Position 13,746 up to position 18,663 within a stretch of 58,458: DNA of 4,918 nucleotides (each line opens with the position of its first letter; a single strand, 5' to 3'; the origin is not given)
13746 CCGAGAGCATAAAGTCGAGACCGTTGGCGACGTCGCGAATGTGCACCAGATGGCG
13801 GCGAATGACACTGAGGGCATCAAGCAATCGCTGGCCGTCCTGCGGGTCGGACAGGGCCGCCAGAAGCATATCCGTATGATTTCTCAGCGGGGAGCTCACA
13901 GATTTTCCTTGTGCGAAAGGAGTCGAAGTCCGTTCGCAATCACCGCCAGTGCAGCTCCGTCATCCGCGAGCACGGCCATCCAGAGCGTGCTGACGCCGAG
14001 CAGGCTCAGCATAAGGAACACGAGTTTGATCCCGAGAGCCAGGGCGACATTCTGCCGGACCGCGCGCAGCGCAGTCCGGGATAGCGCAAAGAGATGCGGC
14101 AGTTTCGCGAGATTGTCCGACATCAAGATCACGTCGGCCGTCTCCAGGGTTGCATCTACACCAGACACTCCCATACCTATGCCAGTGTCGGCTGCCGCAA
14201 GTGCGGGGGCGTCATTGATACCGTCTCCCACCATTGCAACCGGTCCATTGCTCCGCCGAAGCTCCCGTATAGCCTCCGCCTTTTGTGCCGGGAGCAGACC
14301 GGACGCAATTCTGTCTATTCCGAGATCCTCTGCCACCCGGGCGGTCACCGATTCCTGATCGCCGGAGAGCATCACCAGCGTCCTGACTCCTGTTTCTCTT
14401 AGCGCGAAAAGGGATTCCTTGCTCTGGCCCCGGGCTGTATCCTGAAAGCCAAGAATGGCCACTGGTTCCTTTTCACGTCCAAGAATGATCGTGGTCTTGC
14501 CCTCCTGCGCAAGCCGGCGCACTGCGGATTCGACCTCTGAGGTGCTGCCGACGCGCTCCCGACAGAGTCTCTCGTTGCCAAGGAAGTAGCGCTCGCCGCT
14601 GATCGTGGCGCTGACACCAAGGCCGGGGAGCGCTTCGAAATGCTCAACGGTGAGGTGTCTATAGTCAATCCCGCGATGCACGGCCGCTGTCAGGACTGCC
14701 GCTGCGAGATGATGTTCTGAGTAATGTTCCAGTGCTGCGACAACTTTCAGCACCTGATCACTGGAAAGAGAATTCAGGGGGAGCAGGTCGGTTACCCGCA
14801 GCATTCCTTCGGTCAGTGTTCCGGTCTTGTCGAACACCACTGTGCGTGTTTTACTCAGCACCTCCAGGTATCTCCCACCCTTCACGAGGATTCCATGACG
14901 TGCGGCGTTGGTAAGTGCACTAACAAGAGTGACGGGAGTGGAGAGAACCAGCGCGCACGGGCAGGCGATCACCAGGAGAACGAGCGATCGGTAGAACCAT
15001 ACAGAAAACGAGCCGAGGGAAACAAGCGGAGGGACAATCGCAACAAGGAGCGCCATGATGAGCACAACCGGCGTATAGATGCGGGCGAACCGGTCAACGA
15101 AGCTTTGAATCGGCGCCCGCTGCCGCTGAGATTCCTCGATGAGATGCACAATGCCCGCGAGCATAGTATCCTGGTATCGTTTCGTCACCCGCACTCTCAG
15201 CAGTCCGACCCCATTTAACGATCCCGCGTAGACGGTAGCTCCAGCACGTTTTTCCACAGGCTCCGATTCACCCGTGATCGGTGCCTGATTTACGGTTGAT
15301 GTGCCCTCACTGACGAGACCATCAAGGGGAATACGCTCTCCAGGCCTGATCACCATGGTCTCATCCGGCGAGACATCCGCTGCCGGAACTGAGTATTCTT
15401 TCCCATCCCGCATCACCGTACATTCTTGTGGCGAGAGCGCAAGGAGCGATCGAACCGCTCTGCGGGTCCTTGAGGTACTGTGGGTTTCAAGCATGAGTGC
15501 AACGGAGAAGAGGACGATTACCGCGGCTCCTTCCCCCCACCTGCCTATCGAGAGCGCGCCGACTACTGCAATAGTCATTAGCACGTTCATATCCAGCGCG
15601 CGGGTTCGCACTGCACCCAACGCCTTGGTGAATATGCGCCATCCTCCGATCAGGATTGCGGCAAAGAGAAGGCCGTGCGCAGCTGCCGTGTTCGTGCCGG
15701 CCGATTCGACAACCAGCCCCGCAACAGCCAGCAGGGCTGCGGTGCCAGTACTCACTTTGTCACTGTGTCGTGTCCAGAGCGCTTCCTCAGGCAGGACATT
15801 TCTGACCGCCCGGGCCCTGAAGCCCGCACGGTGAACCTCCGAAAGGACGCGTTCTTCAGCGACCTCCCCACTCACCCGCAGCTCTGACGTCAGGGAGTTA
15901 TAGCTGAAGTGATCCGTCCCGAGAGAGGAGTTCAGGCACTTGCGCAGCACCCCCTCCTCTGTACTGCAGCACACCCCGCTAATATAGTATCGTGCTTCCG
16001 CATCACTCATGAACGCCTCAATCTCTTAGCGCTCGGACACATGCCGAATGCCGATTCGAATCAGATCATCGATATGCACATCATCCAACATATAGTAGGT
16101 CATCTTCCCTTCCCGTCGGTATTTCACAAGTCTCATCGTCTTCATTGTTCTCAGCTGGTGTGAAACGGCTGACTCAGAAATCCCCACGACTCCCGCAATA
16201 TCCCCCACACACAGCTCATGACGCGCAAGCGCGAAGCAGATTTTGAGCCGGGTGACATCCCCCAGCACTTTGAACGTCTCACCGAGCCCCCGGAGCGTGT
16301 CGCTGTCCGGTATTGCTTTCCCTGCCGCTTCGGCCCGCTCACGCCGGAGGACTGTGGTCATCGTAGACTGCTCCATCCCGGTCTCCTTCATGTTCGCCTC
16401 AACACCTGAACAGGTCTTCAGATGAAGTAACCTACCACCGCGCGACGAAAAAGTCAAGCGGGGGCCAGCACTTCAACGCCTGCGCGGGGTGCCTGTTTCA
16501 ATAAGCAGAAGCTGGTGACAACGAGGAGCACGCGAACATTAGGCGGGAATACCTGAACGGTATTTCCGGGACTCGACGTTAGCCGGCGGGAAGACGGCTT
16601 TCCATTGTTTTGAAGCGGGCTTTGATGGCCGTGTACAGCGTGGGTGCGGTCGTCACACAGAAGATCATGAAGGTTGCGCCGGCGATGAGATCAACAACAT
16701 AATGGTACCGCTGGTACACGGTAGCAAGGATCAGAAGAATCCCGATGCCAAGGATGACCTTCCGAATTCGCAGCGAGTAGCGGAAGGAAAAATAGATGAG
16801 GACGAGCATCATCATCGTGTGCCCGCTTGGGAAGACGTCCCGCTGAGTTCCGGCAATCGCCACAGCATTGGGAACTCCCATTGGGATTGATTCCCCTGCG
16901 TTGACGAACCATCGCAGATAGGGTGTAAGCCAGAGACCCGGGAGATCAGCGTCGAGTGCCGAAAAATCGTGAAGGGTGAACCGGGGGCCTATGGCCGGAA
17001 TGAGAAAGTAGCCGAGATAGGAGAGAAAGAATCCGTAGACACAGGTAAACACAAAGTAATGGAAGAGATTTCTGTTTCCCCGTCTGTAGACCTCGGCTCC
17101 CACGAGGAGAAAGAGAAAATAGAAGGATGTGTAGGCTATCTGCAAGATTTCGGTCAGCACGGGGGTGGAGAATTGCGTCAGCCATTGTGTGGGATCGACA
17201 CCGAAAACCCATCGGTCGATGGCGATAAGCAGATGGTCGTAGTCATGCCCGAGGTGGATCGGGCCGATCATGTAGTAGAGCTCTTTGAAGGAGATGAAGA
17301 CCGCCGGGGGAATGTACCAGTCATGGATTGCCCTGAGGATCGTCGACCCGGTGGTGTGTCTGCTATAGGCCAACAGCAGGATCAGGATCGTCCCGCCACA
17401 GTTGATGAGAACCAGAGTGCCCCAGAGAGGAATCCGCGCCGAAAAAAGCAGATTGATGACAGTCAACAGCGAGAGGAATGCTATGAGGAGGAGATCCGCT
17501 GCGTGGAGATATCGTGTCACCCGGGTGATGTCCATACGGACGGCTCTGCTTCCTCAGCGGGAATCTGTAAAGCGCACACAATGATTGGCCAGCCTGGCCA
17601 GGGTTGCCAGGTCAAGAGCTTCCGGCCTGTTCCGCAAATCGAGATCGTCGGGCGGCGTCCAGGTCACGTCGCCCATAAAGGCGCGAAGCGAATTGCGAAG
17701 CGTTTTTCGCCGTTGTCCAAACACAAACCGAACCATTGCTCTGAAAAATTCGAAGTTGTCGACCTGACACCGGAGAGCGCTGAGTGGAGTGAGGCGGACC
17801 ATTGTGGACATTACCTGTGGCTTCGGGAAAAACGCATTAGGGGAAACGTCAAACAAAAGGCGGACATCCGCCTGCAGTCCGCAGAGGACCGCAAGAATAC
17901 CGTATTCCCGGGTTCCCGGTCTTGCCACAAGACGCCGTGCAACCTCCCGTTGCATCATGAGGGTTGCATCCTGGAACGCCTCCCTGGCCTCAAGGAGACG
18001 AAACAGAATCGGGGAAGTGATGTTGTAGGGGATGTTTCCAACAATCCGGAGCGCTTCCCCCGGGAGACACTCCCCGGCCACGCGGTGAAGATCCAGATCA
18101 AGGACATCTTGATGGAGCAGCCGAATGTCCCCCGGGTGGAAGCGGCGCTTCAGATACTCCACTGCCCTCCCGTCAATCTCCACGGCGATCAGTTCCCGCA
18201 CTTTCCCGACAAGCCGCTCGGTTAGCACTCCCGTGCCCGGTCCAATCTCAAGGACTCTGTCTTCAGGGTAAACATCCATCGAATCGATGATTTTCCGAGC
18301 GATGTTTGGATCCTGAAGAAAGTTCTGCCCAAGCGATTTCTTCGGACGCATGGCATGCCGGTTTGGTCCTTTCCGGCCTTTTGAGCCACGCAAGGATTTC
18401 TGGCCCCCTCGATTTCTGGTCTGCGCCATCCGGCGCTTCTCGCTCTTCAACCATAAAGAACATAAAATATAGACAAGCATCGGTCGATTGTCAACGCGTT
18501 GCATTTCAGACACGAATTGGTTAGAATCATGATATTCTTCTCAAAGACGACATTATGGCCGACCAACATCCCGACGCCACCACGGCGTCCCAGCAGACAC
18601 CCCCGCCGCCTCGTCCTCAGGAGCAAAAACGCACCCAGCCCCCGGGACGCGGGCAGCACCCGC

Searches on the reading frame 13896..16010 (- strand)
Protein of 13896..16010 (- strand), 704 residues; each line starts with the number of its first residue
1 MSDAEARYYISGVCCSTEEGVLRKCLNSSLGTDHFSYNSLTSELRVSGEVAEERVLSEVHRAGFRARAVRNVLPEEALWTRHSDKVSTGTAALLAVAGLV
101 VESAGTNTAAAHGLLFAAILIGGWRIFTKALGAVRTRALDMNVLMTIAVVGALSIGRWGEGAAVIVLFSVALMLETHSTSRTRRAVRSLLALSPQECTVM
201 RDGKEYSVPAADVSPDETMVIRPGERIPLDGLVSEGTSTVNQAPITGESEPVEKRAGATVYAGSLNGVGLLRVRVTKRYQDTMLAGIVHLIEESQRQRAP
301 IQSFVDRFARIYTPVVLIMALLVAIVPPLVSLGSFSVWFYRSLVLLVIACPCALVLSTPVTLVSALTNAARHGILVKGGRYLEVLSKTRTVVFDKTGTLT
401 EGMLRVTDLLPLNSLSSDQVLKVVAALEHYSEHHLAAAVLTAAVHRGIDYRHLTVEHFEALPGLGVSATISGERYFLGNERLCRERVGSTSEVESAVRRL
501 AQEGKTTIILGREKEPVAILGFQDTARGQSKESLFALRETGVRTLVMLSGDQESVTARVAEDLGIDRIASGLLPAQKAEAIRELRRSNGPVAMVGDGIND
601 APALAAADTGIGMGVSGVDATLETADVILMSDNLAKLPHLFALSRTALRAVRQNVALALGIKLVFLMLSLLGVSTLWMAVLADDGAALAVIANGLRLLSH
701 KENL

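Call 9: search_protein_families(library=pfam, proteins=[window:13896-16010:-], max_evalue=0.001)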
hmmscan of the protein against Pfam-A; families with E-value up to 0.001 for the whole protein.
window:13896-16010:- (704 aa): 2 families
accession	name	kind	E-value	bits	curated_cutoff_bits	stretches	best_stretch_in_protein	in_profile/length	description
PF00122.25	E1-E2_ATPase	-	7.7e-54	182.4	28.1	1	192-372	2-181/181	E1-E2 ATPase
PF00702.32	Hydrolase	-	4.3e-29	102.7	26.4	1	389-608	2-191/191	haloacid dehalogenase-like hydrolase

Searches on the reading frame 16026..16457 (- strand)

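Call 9: search_protein_families(library=pfam, proteins=[window:16026-16457:-], max_evalue=0.001)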
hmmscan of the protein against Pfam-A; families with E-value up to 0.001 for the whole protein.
window:16026-16457:- (143 aa): 1 family
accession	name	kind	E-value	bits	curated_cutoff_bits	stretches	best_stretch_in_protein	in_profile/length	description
PF01022.26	HTH_5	-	3e-14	53.1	22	1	67-113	1-47/47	Bacterial regulatory protein, arsR family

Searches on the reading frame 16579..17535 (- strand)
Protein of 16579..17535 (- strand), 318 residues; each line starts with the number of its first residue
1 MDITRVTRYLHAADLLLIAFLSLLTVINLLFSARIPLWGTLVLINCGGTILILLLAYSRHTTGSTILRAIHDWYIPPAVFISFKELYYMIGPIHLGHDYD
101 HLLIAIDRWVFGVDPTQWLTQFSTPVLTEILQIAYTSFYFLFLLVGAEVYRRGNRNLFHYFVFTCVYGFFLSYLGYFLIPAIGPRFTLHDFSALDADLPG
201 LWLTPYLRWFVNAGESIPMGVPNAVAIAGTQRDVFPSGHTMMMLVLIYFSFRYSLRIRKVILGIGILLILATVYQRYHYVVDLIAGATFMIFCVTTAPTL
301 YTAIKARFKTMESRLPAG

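Call 9: search_protein_families(library=pfam, proteins=[window:16579-17535:-], max_evalue=0.001)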
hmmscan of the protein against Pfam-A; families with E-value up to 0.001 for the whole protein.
window:16579-17535:- (318 aa): 3 families
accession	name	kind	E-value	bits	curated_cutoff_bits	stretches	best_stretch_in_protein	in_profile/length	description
PF14378.12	PAP2_3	-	5.5e-18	65.9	27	1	103-294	3-188/190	PAP2 superfamily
PF01569.27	PAP2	-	4.5e-10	39.8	27.2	1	232-299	48-123/130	PAP2 superfamily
PF14360.12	PAP2_C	-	3.8e-06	27.8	27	1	233-296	4-71/74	PAP2 superfamily C-terminal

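Call 67: search_protein_families(library=ncbifam, proteins=[window:16579-17535:-], max_evalue=0.01)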
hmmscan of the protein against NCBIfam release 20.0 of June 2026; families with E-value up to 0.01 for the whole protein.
window:16579-17535:- (318 aa): 2 families
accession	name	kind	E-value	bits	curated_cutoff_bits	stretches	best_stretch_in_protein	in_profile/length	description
NF052609.1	PhinosDhcerSyn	equivalog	0.00013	21.5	480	1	88-294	74-280/305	phosphoinositol dihydroceramide synthase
NF007159.0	PRK09597.1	equivalog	0.0033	17.1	177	1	235-295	121-182/191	lipid A 1-phosphatase LpxE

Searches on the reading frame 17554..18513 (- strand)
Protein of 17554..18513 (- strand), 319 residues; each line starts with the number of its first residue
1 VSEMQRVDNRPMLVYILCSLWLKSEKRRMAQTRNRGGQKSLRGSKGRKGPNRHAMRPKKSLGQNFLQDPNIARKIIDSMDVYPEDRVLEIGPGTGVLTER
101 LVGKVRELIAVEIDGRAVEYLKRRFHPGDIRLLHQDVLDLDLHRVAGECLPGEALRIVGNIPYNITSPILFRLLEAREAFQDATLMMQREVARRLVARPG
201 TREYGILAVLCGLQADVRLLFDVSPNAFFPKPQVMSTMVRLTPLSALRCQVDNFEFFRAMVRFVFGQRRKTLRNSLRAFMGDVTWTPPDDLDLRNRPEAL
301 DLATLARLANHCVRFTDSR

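Call 9: search_protein_families(library=pfam, proteins=[window:17554-18513:-], max_evalue=0.001)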
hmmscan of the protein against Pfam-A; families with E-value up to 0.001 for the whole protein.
window:17554-18513:- (319 aa): 2 families
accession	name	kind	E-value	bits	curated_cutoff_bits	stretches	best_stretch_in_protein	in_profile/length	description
PF00398.26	RrnaAD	-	8.4e-58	196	24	1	58-278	5-225/263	Ribosomal RNA adenine dimethylase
PF13649.12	Methyltransf_25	-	6e-06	27.3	27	1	87-142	1-60/97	Methyltransferase domain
